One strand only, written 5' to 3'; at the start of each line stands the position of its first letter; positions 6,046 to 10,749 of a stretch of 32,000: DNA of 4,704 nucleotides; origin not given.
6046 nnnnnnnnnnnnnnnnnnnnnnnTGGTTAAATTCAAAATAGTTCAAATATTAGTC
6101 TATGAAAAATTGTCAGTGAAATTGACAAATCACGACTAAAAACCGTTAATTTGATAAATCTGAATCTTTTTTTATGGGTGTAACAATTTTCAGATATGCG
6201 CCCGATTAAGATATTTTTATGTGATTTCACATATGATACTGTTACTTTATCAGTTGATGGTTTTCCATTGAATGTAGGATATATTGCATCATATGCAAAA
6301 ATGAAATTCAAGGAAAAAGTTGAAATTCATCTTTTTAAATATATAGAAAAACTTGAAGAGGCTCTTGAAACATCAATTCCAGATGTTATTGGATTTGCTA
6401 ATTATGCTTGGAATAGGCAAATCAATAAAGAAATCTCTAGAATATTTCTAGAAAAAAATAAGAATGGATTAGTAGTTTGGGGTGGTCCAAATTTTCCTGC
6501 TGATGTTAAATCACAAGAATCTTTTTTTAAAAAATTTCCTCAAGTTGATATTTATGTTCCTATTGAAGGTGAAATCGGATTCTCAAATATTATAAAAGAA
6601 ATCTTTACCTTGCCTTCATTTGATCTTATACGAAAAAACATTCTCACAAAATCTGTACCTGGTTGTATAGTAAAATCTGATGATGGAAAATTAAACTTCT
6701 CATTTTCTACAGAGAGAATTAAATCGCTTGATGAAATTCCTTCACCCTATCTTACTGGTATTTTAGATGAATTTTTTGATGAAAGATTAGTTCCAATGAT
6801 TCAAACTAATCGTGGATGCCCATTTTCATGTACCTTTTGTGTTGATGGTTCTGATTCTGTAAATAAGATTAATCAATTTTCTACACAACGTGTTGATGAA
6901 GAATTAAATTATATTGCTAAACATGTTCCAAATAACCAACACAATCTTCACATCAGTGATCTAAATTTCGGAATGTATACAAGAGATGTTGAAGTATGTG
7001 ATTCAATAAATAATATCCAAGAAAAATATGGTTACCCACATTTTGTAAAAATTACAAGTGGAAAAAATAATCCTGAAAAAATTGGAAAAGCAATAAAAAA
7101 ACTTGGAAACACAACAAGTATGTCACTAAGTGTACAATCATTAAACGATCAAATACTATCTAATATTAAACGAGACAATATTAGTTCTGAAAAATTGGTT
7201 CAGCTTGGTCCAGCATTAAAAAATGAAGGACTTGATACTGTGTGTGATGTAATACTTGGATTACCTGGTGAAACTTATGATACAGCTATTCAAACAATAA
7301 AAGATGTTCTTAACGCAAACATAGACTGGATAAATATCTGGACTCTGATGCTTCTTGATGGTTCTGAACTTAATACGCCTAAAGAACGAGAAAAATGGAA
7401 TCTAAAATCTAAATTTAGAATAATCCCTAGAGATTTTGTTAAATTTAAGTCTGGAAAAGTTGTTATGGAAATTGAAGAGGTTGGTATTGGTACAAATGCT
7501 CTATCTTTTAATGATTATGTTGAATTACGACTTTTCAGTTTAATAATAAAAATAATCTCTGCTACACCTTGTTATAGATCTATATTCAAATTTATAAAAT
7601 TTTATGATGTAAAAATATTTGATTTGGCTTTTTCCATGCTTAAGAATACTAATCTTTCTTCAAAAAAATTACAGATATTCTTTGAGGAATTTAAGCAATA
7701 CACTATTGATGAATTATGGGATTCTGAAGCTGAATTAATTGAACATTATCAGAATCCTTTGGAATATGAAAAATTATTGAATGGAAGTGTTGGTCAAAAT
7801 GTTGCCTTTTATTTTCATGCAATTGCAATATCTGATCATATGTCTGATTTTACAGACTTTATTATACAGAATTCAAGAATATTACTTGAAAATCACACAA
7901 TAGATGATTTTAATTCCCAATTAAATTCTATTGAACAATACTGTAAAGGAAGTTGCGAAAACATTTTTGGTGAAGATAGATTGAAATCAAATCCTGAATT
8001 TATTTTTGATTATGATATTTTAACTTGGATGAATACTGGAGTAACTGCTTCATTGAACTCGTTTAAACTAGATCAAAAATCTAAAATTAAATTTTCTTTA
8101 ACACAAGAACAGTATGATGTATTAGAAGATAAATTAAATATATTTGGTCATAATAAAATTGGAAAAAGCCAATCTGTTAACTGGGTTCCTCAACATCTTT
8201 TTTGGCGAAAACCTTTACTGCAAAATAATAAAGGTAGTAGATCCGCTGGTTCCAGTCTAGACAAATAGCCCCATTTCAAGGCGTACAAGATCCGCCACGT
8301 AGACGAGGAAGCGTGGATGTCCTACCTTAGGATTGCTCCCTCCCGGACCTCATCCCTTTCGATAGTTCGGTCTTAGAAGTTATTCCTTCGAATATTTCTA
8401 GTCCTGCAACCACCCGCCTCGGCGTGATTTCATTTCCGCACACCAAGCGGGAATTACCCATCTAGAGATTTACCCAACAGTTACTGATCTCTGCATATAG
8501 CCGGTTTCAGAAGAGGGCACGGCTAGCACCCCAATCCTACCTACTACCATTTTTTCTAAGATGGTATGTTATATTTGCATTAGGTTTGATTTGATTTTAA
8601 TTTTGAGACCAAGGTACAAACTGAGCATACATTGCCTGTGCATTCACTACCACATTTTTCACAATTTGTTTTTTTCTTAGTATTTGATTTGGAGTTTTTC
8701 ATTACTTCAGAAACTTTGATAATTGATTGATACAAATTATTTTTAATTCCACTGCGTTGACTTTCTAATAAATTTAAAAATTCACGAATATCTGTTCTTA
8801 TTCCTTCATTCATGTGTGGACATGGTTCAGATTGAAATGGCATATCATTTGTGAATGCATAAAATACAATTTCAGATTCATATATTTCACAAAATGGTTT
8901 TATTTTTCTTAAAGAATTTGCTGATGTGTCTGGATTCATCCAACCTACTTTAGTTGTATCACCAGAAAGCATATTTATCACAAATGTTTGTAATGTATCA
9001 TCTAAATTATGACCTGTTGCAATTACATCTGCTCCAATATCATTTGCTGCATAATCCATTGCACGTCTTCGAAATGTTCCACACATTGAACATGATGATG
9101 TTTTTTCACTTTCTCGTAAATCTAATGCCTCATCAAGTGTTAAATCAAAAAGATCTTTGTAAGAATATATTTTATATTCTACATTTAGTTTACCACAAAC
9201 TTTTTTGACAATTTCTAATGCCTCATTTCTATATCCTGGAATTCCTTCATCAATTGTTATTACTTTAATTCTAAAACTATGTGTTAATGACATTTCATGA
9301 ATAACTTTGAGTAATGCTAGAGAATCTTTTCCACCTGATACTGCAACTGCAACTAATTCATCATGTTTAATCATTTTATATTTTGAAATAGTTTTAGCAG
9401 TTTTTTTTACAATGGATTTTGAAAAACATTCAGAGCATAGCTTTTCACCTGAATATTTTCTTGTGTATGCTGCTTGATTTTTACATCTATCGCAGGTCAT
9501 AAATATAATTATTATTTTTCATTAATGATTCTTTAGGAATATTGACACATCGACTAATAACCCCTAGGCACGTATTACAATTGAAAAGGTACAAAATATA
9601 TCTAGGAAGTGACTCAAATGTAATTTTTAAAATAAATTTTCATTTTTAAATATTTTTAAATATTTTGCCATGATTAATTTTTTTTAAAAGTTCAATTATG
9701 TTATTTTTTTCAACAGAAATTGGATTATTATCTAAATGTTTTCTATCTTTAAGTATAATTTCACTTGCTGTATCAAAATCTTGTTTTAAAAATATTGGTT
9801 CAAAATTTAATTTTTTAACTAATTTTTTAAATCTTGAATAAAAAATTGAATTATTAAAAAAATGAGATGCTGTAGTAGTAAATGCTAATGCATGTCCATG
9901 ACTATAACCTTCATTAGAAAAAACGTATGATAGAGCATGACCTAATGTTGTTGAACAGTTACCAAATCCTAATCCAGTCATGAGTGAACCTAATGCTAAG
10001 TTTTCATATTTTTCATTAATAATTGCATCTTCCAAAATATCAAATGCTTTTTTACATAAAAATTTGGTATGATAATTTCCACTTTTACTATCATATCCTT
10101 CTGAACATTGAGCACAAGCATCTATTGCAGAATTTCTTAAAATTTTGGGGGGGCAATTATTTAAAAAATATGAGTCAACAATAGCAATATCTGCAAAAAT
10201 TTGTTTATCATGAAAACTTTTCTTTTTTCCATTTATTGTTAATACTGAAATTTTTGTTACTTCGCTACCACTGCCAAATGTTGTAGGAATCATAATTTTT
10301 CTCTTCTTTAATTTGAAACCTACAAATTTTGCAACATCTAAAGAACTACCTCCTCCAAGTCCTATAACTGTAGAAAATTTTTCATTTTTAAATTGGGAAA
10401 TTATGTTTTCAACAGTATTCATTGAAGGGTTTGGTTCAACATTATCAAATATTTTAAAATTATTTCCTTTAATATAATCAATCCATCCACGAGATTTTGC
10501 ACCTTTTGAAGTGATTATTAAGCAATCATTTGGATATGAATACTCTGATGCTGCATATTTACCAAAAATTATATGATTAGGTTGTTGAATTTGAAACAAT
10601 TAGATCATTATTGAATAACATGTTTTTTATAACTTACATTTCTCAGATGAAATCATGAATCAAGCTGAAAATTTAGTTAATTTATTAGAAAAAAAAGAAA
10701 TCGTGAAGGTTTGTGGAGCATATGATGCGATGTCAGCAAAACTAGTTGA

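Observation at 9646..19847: Archaeal phosphonate cluster without MpnS, built on a fosfomycin-like cytidylylation plus B12 radical SAM logic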

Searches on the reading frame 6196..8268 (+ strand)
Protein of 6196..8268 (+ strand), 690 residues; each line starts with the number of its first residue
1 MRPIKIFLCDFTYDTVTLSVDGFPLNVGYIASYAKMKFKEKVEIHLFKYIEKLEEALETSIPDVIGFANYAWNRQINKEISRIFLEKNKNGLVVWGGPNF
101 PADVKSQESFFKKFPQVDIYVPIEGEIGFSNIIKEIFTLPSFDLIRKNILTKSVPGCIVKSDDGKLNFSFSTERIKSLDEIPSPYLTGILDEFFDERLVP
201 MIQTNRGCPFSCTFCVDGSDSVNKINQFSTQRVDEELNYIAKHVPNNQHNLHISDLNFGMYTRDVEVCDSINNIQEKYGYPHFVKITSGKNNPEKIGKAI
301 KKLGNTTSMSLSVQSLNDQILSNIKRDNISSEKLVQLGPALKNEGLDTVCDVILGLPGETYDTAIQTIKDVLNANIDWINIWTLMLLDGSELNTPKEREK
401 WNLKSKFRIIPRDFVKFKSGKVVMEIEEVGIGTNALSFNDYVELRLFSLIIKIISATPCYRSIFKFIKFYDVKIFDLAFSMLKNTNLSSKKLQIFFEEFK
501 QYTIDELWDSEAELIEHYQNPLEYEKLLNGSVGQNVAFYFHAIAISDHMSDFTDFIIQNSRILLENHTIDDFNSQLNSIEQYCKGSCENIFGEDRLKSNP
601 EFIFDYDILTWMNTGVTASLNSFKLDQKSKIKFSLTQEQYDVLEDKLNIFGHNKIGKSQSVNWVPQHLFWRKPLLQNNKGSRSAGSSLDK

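Call 5: search_protein_families(library=pfam, proteins=[window:6196-8268:+], max_evalue=0.01)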
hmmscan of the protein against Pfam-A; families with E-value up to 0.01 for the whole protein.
window:6196-8268:+ (690 aa): 2 families
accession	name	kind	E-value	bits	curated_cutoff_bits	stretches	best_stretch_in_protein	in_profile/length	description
PF04055.27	Radical_SAM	-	3.1e-16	60.4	29.5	1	203-370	2-165/166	Radical SAM superfamily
PF02310.24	B12-binding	-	4.6e-05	23.7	32.1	1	17-131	7-119/121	B12 binding domain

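Call 7: search_protein_families(library=ncbifam, proteins=[window:6196-8268:+], max_evalue=0.01)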
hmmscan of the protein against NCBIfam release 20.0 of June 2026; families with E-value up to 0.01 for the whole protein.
window:6196-8268:+ (690 aa): 29 families (the best 25 are shown)
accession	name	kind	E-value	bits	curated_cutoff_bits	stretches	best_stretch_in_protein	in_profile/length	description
NF033712.0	B12_rSAM_KedN5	subfamily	4e-62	210.3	700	1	18-397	11-392/624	KedN5 family methylcobalamin-dependent radical SAM C-methyltransferase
TIGR03471.1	HpnJ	equivalog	9.1e-14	51.2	577.6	1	152-397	143-388/472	hopanoid biosynthesis associated radical SAM protein HpnJ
TIGR04479.1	bcpD_PhpK_rSAM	subfamily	9.5e-14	50.6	600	1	51-377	100-412/504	PhpK family radical SAM P-methyltransferase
TIGR01212.1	TIGR01212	equivalog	6.2e-12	45.2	180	1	303-403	135-234/302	tRNA modification radical SAM protein MnmL/YtqA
TIGR04013.1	B12_SAM_MJ_1487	hypoth_equivalog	1.1e-11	44.3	251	1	63-394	45-355/382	TIGR04013 family B12-binding domain/radical SAM domain-containing protein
TIGR03994.1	rSAM_HemZ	equivalog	5.9e-11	42.1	321.4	1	208-398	94-290/401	coproporphyrinogen dehydrogenase HemZ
NF038361.1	rSAM_Sden_1168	equivalog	2.8e-09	36.1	575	1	55-392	134-469/560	Sden_1168 family B12-binding radical SAM P-methyltransferase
TIGR04107.1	rSAM_HutW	equivalog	6.6e-09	35.1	400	1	305-406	151-252/419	heme anaerobic degradation radical SAM methyltransferase ChuW/HutW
TIGR00089.1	TIGR00089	subfamily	7.9e-09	34.8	251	1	196-381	137-325/429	MiaB/RimO family radical SAM methylthiotransferase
NF006064.0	PRK08207.2-2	equivalog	1.1e-08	34.5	504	1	300-404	255-358/465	coproporphyrinogen III oxidase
TIGR01579.1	MiaB-like-C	equivalog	1.3e-08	34.6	357.05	1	187-372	134-316/416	tRNA (N(6)-L-threonylcarbamoyladenosine(37)-C(2))-methylthiotransferase MtaB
NF006060.0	PRK08207.1-3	equivalog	2e-08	33.4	653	1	208-393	159-353/477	coproporphyrinogen III oxidase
TIGR02026.1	BchE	equivalog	3.4e-08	32.8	481.35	1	51-380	53-371/497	magnesium-protoporphyrin IX monomethyl ester anaerobic oxidative cyclase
TIGR03975.1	rSAM_ocin_1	subfamily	3.9e-08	32.3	281.85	1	45-244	112-309/606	RiPP maturation radical SAM C-methyltransferase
TIGR04072.2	rSAM_ladder_B12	equivalog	1e-07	31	360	1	180-372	160-347/443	lipid biosynthesis B12-binding/radical SAM protein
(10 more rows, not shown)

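Call 51: find_homologous_proteins(query=window:6196-8268:+, max_evalue=1e-10)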
Query window:6196-8268:+ (690 aa): 5152 proteins with E <= 1e-10 among 8000 candidates; the best 120 are listed.
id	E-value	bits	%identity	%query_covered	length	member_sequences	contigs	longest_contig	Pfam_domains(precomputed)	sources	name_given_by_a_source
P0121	0.0e+0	1519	97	100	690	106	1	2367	PF04055.28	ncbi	ncbi:MAG: B12-binding domain-containing radical SAM protein [Arenicellales bacterium]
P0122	0.0e+0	1515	96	100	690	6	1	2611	PF04055.28,PF02310.25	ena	-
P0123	0.0e+0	1509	95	100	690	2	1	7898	PF04055.28,PF02310.25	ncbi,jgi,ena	-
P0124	0.0e+0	1488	96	98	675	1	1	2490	PF04055.28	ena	-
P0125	0.0e+0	1486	96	98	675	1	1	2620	PF04055.28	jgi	jgi:radical SAM superfamily enzyme YgiQ (UPF0313 family)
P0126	0.0e+0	1485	96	98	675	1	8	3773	PF04055.28,PF02310.25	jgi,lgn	jgi:radical SAM superfamily enzyme YgiQ (UPF0313 family)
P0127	0.0e+0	1427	95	94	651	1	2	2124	PF04055.28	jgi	jgi:radical SAM superfamily enzyme YgiQ (UPF0313 family)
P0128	0.0e+0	1404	90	98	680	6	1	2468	PF04055.28,PF02310.25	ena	-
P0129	0.0e+0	1298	81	98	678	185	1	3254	PF04055.28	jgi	-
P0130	0.0e+0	1275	81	98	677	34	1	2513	PF04055.28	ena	-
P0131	0.0e+0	1069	66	98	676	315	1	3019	PF04055.28,PF02310.25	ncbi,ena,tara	tara:strand:- start:15 stop:2045 length:2031 start_codon:yes stop_codon:yes gene_type:complete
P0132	0.0e+0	1064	66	98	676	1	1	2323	PF04055.28,PF02310.25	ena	-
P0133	0.0e+0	1062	66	98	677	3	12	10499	PF04055.28,PF02310.25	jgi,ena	-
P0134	0.0e+0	1058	65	98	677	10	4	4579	PF04055.28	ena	-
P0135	0.0e+0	1027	65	98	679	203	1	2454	PF04055.28,PF02310.25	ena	-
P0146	7.5e-274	928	58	98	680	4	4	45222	PF04055.28,PF02310.25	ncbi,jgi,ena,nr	ncbi:Anaerobic magnesium-protoporphyrin IX monomethyl ester oxidative cyclase protein [Marine Group 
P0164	1.4e-269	914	56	98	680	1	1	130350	PF04055.28,PF02310.25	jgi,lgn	jgi:radical SAM superfamily enzyme YgiQ (UPF0313 family)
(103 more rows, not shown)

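Call 52: find_encoding_contigs(protein=P0123, flank=10000, max_places=1)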
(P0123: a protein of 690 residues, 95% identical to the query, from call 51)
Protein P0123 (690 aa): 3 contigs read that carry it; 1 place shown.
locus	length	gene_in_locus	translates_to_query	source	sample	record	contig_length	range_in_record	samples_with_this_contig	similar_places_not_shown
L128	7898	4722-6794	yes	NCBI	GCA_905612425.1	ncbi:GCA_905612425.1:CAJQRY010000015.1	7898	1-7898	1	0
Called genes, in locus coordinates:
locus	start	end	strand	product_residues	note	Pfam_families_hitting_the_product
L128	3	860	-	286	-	?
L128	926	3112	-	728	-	PF02359:CDC48_N, PF02933:CDC48_2, PF05496:RuvB_N, PF13191:AAA_16 (weak), PF00004:AAA, PF07724:AAA_2 (weak), PF17862:AAA_lid_3, PF00004:AAA, +21 more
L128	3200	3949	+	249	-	PF03947:Ribosomal_L2_C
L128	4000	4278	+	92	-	PF00708:Acylphosphatase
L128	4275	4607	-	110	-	-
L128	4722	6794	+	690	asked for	PF02310:B12-binding (faint), PF04055:Radical_SAM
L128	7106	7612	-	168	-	PF01171:ATP_bind_3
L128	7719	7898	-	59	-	?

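Call 53: find_encoding_contigs(protein=P0146, flank=10000, max_places=1)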
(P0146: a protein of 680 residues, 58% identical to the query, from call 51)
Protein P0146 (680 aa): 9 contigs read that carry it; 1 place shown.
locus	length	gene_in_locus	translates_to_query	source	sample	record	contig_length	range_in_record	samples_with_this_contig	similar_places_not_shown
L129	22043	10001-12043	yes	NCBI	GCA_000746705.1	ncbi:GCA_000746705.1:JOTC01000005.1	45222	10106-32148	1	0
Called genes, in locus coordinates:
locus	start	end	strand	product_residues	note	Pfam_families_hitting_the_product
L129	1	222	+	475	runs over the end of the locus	-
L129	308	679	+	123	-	-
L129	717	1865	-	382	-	-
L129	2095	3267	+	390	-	PF00155:Aminotran_1_2, PF00266:Aminotran_5 (faint), PF01041:DegT_DnrJ_EryC1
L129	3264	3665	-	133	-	PF01243:PNPOx_N, PF12900:Pyridox_ox_2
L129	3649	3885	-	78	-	-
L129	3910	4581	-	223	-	PF03807:F420_oxidored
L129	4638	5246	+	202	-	PF00300:His_Phos_1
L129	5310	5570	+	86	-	-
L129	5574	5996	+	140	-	PF00116:COX2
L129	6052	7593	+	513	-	PF00115:COX1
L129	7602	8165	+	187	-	PF07732:Cu-oxidase_3 (weak), PF00127:Copper-bind (weak)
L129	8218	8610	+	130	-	PF02628:COX15-CtaA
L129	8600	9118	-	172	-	-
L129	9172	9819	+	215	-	PF10604:Polyketide_cyc2, PF03364:Polyketide_cyc (weak), PF08327:AHSA1 (weak)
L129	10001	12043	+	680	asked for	PF02310:B12-binding (faint), PF04055:Radical_SAM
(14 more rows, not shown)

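Call 54: find_encoding_contigs(protein=P0164, flank=10000, max_places=1)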
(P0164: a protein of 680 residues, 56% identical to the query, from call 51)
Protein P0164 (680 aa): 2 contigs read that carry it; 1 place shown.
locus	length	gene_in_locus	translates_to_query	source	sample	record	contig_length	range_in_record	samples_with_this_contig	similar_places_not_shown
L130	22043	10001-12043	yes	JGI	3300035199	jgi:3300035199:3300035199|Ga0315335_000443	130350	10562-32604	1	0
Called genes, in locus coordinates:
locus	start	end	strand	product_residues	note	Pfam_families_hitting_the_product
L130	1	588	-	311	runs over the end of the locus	PF00701:DHDPS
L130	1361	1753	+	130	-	-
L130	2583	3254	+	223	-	PF10342:Kre9_KNH (weak), PF01161:PBP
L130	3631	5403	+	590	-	PF00805:Pentapeptide (weak), PF13576:Pentapeptide_3 (faint), PF13599:Pentapeptide_4, PF00805:Pentapeptide, PF13599:Pentapeptide_4, PF00805:Pentapeptide, PF07995:GSDH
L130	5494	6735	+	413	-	PF10342:Kre9_KNH, PF00149:Metallophos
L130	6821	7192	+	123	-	PF14610:Psg1, PF10342:Kre9_KNH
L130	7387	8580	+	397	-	PF13439:Glyco_transf_4, PF00534:Glycos_transf_1, PF13692:Glyco_trans_1_4, PF13524:Glyco_trans_1_2 (weak), PF20706:GT4-conflict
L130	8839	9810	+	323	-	PF01370:Epimerase, PF16363:GDP_Man_Dehyd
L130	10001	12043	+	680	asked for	PF02310:B12-binding (weak), PF04055:Radical_SAM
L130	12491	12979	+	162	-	-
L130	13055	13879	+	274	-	PF13578:Methyltransf_24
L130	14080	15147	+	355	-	PF00180:Iso_dh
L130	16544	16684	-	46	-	-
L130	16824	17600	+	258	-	-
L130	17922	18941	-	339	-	PF00296:Bac_luciferase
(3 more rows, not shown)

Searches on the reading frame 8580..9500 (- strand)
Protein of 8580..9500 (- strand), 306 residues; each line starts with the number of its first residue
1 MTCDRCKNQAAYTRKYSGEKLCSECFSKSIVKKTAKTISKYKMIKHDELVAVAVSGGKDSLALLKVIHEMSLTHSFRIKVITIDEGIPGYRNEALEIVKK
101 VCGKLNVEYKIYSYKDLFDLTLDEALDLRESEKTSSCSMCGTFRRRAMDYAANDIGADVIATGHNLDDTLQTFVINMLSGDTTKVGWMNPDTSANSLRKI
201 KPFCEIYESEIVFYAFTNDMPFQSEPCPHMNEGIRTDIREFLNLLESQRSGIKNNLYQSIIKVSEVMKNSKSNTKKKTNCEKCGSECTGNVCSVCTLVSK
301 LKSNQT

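Call 5: search_protein_families(library=pfam, proteins=[window:8580-9500:-], max_evalue=0.01)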
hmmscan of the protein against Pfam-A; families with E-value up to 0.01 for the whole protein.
window:8580-9500:- (306 aa): 5 families
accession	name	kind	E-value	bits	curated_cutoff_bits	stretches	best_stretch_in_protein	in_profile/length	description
PF01171.26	ATP_bind_3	-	8.8e-19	68.4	27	1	50-239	2-180/182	PP-loop family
PF22082.2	TtuA_LIM_N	-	1.1e-07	32.2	27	1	3-26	2-25/26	2-thiouridine synthetase TtuA, N-terminal LIM domain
PF03054.22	tRNA_Me_trans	-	2.1e-06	28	20.6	1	50-165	3-127/202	tRNA methyl transferase HUP domain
PF01507.26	PAPS_reduct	-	0.0021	18.6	22.5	1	51-222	3-156/175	Phosphoadenosine phosphosulfate reductase domain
PF24734.1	DUF7685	-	0.0052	17.1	27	1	2-30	1-36/43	Domain of unknown function (DUF7685)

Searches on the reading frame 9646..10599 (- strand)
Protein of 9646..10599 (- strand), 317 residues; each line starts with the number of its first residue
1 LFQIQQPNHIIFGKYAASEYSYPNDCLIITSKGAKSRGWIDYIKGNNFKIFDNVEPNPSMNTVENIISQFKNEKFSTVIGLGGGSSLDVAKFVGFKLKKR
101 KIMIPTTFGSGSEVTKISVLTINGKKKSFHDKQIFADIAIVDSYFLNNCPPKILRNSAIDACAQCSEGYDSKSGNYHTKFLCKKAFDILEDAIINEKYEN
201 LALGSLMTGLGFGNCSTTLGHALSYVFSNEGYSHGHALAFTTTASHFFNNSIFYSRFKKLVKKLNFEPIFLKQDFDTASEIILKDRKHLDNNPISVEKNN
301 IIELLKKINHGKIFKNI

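Call 4: search_protein_families(library=pfam, proteins=[window:9646-10599:-], max_evalue=0.01)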
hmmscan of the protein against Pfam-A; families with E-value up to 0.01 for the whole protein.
window:9646-10599:- (317 aa): 3 families
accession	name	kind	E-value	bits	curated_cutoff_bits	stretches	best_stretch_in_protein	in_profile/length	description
PF00465.25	Fe-ADH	-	1.1e-30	106.8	31.3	1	7-142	1-167/168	Iron-containing alcohol dehydrogenase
PF13685.12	Fe-ADH_2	-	6.5e-12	46.1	28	1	47-150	48-149/149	Iron-containing alcohol dehydrogenase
PF25137.1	ADH_Fe_C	-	1.1e-07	32.2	27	1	157-267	4-123/194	Fe-containing alcohol dehydrogenase family, C-terminal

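Call 6: search_protein_families(library=ncbifam, proteins=[window:9646-10599:-], max_evalue=0.01)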
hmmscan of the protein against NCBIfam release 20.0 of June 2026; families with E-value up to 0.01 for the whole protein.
window:9646-10599:- (317 aa): 19 families
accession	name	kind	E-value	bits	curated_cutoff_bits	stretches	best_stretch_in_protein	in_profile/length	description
NF010378.0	PRK13805.1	equivalog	1.8e-27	95.6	951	2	98-249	594-757/872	bifunctional acetaldehyde-CoA/alcohol dehydrogenase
TIGR03405.1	Phn_Fe-ADH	equivalog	1.2e-24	86.7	423.7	2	97-242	125-281/355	iron-containing alcohol dehydrogenase PsrA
NF007911.0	PRK10624.1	equivalog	1.3e-24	86.8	537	2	102-267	135-309/382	lactaldehyde reductase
NF041833.1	Fe_ADH_ErcA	equivalog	5.1e-23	81.8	550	1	24-268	31-310/382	alcohol dehydrogenase-like regulatory protein ErcA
TIGR02638.1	lactal_redase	equivalog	1.3e-22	80.1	523.15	2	102-267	134-310/379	lactaldehyde reductase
NF058672.1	4HyButDHCUPNE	equivalog_domain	8.3e-21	74.6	500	2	26-94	32-104/378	4-hydroxybutyrate dehydrogenase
NF050025.1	SulfAcetaldRedSarD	equivalog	9e-20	70.9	700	2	101-249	132-291/385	sulfoacetaldehyde reductase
NF053866.1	CholDhdGbsBBac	equivalog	1.1e-19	70.3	550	2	102-265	143-317/392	choline dehydrogenase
NF011998.0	PRK15454.1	equivalog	1.1e-15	57.3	556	1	101-266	151-327/395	ethanolamine utilization ethanol dehydrogenase EutG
NF006941.0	PRK09423.1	subfamily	8.6e-14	51.1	336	1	56-171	66-182/367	glycerol dehydrogenase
NF011717.0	PRK15138.1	equivalog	1.9e-12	47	645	1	2-94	4-105/387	alcohol dehydrogenase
NF041822.1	daptide_DH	equivalog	2.4e-11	43.1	300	2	102-162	108-168/363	daptide-type RiPP biosynthesis dehydogenase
NF007363.0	PRK09860.1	equivalog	9.2e-11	41.5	581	2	49-93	63-107/383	L-threonine dehydrogenase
NF002022.0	PRK00843.1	equivalog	1e-10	41.2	413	1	49-162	62-173/350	NAD(P)-dependent glycerol-1-phosphate dehydrogenase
NF053832.1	GlycoaldRedHalo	equivalog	6.7e-09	35.3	550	1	57-167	67-178/363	glycolaldehyde reductase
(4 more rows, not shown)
